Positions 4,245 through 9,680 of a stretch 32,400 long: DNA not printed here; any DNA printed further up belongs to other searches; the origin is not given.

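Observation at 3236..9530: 1711-aa nuclease-NTPase-helical giant translationally coupled to a McrA-like HNH nuclease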

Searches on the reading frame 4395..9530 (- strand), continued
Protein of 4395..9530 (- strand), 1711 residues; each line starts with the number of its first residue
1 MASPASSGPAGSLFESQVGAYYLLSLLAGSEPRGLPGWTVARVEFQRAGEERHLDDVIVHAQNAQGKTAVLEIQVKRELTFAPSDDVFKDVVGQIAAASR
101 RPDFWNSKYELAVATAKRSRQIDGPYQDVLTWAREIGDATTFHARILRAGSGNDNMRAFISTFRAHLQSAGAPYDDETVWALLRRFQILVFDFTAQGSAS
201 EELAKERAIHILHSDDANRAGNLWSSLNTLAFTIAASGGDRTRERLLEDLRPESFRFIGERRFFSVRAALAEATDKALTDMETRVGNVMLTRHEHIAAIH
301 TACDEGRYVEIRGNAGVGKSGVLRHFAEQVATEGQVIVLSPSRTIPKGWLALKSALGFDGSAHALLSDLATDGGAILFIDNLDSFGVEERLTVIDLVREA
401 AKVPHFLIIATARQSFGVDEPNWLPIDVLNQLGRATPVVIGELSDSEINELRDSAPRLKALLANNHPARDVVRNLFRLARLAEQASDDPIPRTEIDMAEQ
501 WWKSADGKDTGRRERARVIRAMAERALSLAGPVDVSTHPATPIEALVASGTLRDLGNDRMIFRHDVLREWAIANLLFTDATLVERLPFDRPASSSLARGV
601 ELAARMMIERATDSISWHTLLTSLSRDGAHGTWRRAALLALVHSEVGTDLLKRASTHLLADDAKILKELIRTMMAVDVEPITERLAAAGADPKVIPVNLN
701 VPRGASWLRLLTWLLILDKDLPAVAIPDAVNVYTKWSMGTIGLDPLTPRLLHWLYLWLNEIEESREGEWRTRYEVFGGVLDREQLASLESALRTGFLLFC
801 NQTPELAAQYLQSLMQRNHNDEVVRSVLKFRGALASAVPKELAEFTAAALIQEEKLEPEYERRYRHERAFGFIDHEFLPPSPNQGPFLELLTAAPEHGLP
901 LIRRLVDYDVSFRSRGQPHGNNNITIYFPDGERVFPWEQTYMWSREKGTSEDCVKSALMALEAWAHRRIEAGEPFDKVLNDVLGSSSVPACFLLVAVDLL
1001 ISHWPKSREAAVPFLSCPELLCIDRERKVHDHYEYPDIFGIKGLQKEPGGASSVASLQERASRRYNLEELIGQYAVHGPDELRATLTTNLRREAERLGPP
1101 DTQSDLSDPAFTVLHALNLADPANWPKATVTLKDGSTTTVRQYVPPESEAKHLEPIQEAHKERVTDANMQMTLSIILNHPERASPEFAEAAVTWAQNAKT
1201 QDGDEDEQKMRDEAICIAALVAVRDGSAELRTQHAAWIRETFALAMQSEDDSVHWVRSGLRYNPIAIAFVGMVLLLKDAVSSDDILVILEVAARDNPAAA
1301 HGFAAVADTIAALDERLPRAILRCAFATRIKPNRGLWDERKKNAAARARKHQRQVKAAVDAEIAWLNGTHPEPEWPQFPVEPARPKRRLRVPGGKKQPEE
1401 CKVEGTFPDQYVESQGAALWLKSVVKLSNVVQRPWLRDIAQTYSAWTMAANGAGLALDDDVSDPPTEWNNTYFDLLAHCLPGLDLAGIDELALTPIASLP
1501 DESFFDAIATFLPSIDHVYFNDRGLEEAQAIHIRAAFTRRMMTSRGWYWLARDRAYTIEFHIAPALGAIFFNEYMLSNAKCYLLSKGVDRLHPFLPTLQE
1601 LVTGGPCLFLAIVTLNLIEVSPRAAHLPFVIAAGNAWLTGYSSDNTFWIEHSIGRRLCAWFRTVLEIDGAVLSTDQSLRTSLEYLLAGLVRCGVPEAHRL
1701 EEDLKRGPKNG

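Call 22: search_solved_structures(query=A1, max_evalue=1, show_alignments=2)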
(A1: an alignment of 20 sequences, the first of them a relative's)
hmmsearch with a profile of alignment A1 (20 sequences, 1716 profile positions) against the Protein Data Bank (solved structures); distinct sequences matched with E-value up to 1: 6.
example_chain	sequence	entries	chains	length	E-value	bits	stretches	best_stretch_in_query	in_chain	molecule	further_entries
8dgf_A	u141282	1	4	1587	4.7e-07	30.9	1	861-1086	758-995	ATP-binding protein Avs4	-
1jbk_A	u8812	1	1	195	0.11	13.1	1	317-387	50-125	CLPB PROTEIN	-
6emw_E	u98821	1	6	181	0.63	10.5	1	316-387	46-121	ATP-dependent Clp protease ATP-binding subunit ClpC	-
8bms_B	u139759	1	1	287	0.74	10.3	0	305-334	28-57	Energy-coupling factor transporter ATP-binding protein EcfA2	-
5d3m_B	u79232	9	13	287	0.75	10.3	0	305-334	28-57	Energy-coupling factor transporter ATP-binding protein EcfA2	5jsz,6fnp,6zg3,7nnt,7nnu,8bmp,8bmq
7nwg_a2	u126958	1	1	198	0.93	10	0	828-864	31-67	ribosomal protein eS25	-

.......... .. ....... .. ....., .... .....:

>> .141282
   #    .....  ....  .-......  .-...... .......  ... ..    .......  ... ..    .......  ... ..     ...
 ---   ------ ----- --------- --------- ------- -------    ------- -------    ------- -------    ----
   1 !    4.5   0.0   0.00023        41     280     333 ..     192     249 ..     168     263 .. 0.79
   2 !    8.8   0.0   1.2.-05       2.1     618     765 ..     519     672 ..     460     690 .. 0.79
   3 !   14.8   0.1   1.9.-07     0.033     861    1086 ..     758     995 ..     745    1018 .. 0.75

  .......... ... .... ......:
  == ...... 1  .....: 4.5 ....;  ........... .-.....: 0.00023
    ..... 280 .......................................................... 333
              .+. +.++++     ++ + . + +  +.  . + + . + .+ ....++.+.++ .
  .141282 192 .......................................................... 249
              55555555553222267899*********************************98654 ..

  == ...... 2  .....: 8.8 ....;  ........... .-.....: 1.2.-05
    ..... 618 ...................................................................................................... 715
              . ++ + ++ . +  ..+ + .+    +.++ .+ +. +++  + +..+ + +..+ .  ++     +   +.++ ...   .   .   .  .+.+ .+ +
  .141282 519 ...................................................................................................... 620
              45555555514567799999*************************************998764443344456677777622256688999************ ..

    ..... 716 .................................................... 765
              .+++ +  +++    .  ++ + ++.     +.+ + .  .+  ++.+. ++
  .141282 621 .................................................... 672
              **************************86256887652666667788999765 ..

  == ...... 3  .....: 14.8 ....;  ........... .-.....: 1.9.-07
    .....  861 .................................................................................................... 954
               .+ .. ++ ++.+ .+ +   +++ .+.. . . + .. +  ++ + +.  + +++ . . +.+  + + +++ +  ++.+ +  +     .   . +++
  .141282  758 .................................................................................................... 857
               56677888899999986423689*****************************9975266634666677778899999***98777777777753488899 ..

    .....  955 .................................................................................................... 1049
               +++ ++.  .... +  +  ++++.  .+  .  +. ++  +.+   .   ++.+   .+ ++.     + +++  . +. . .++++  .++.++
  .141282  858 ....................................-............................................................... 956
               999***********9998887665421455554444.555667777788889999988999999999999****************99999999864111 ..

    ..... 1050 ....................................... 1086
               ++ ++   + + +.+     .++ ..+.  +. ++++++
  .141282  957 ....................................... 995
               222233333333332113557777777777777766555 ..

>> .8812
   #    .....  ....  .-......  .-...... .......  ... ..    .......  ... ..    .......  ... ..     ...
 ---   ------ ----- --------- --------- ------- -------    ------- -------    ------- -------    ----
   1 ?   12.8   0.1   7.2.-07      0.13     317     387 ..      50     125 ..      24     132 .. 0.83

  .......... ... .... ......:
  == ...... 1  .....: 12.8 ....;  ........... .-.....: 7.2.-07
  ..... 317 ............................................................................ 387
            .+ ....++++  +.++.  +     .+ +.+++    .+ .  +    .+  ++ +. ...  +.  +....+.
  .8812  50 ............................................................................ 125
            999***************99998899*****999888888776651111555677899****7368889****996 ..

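Call 28: find_related_loci(query=A1, collection=metagenome_contigs, flank=5000)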
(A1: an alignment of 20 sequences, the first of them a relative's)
Query A1 (1711 aa) in metagenome_contigs; peptide patterns used: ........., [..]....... (x = any residue, [..] = any of these).
565 stretches matched a pattern; 301 encode a relative of the query (tblastn E <= 1e-3); the best 80 are kept; 80 distinct loci.
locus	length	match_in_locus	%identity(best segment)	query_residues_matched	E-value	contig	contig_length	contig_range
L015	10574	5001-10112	60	3-1704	0e+0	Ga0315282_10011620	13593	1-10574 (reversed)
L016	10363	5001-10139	58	3-1711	0e+0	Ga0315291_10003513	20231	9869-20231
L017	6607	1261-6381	59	3-1711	0e+0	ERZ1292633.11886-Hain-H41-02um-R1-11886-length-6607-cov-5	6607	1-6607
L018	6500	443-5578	58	3-1711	0e+0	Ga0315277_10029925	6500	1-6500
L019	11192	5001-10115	56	3-1704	0e+0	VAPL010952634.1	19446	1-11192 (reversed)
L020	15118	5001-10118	60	1-1705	0e+0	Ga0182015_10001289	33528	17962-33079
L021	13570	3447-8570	57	3-1711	0e+0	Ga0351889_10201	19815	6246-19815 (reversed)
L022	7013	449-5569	56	2-1706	0e+0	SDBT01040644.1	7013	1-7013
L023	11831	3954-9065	58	3-1705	0e+0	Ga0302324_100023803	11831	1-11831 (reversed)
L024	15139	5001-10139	57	2-1708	0e+0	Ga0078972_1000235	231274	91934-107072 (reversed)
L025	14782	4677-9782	58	3-1704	0e+0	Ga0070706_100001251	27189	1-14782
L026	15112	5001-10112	57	3-1706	0e+0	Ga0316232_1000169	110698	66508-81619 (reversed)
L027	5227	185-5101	58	2-1635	0e+0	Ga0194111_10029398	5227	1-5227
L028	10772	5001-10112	56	3-1706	0e+0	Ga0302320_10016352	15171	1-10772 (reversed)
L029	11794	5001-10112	56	3-1706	0e+0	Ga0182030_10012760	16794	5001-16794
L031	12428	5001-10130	57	3-1711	0e+0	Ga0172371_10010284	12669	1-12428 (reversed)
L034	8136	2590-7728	56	2-1711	0e+0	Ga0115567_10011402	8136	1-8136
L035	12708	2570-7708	56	2-1711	0e+0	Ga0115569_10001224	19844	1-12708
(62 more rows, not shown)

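Call 42: list_cluster_members(proteins=[P0049, P0120, P0027, P0118, P0112, P0007, P0018, P0057])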
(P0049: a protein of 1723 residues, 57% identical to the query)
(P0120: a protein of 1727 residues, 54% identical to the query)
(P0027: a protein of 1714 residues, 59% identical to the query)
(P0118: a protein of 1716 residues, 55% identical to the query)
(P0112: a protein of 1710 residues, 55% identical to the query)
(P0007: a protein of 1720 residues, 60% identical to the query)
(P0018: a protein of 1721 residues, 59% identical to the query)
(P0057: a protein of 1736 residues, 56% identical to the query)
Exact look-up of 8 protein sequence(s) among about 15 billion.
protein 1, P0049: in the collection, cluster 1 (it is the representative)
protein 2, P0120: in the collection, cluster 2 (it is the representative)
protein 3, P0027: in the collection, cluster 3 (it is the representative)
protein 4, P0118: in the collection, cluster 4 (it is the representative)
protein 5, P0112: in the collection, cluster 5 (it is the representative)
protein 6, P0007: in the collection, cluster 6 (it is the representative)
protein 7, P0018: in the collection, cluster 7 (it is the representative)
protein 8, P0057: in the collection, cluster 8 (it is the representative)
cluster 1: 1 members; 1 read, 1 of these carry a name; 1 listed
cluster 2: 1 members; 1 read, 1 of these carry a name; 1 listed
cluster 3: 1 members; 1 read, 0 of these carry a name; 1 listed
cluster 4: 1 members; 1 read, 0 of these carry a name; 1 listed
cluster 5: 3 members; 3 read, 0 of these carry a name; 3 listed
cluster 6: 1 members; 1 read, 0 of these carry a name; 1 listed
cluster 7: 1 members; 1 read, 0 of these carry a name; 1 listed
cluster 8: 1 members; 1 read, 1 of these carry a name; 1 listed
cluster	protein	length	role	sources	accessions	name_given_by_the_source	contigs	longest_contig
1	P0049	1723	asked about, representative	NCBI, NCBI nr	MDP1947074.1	MAG: ATP-binding protein [Nitrospirota bacterium] | ATP-binding protein [Nitrospirota bacterium]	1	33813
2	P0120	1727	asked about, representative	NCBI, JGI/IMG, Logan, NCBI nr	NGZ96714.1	MAG: hypothetical protein CV089_11430 [Nitrospira sp. WS110] | hypothetical protein [Nitrospira sp. WS110]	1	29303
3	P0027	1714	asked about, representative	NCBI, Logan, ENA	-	-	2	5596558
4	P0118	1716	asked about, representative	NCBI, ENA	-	-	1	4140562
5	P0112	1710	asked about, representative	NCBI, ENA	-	-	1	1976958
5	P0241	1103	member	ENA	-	-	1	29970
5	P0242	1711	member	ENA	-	-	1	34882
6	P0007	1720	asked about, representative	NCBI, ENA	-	-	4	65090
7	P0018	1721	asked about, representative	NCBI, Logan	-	-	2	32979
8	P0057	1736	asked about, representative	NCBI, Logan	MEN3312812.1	MAG: hypothetical protein V7645_2141 [Actinomycetota bacterium]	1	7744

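Call 57: search_protein_families(library=pfam, proteins=[P0111, P0090, P0101, P0115, P0114], max_evalue=0.01)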
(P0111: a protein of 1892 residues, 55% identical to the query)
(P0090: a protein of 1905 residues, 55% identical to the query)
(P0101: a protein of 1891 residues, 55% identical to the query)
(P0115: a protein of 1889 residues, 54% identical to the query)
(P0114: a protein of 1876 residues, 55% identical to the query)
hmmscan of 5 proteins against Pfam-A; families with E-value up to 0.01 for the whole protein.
P0111 (1892 aa): 2 families
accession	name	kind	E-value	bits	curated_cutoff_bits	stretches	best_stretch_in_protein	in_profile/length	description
PF00583.31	Acetyltransf_1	-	6.9e-06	26.8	20.7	1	53-131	31-98/116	Acetyltransferase (GNAT) family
PF13508.13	Acetyltransf_7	-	1.2e-05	26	27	1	59-123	6-54/84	Acetyltransferase (GNAT) domain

P0090 (1905 aa): 2 families
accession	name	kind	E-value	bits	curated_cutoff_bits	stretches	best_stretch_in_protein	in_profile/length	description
PF00583.31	Acetyltransf_1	-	1.1e-05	26.1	20.7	1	71-142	31-87/116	Acetyltransferase (GNAT) family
PF13508.13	Acetyltransf_7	-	0.00012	22.8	27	1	75-142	4-56/84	Acetyltransferase (GNAT) domain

P0101 (1891 aa): 2 families
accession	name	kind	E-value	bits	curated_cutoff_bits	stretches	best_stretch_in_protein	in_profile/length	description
PF00583.31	Acetyltransf_1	-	1.1e-05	26.1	20.7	1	54-128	32-91/116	Acetyltransferase (GNAT) family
PF13508.13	Acetyltransf_7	-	0.00044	21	27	0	59-124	6-56/84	Acetyltransferase (GNAT) domain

P0115 (1889 aa): 2 families
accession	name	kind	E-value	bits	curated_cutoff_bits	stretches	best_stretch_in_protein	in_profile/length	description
PF00583.31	Acetyltransf_1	-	0.00019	22.1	20.7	1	53-135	31-102/116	Acetyltransferase (GNAT) family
PF25199.1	nSTAND_NTPase5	-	0.0042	17.3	34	0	476-588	37-134/145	Novel STAND NTPase 5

P0114 (1876 aa): 3 families
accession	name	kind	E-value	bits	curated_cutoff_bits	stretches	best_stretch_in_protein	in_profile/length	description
PF00583.31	Acetyltransf_1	-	4.3e-05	24.2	20.7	1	55-134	33-101/116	Acetyltransferase (GNAT) family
PF13508.13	Acetyltransf_7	-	0.005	17.6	27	0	60-121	7-53/84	Acetyltransferase (GNAT) domain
PF13191.12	AAA_16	-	0.0085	17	32.6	0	472-542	11-85/167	AAA ATPase domain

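Call 69: search_protein_families(library=padloc, proteins=[L096:7718-9997:+, L096:11217-12395:+, L096:12414-13277:+, L096:13291-14178:-, L095:16330-16797:+, L096:7076-7684:+], max_evalue=0.01)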
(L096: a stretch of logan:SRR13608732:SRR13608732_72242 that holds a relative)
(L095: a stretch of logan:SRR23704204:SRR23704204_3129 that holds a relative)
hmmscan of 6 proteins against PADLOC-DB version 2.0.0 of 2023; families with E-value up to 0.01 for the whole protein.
L096:7718-9997:+ (759 aa): 0 families

L096:11217-12395:+ (392 aa): 3 families
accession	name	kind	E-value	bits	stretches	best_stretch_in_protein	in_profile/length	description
PDLC01495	PD_DExK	-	2.1e-37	125.5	1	1-122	1-122/123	"CAS-I,CAS-II,CAS-III,CAS-IV,CAS-V,CAS-VI; associated"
PDLC00745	Effector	-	1.4e-25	88.4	1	1-123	5-128/244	Endonuclease (NucC)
PDLC01051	NucC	-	1.6e-25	88.2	1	2-175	13-172/243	NucC nuclease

L096:12414-13277:+ (287 aa): 0 families

L096:13291-14178:- (295 aa): 0 families

L095:16330-16797:+ (155 aa): 1 family
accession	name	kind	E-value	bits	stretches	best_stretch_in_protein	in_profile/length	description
PDLC03212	mREase_II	-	0.00071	17.5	1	36-74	36-74/161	Type II methyl-directed restriction enzyme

L096:7076-7684:+ (202 aa): 0 families
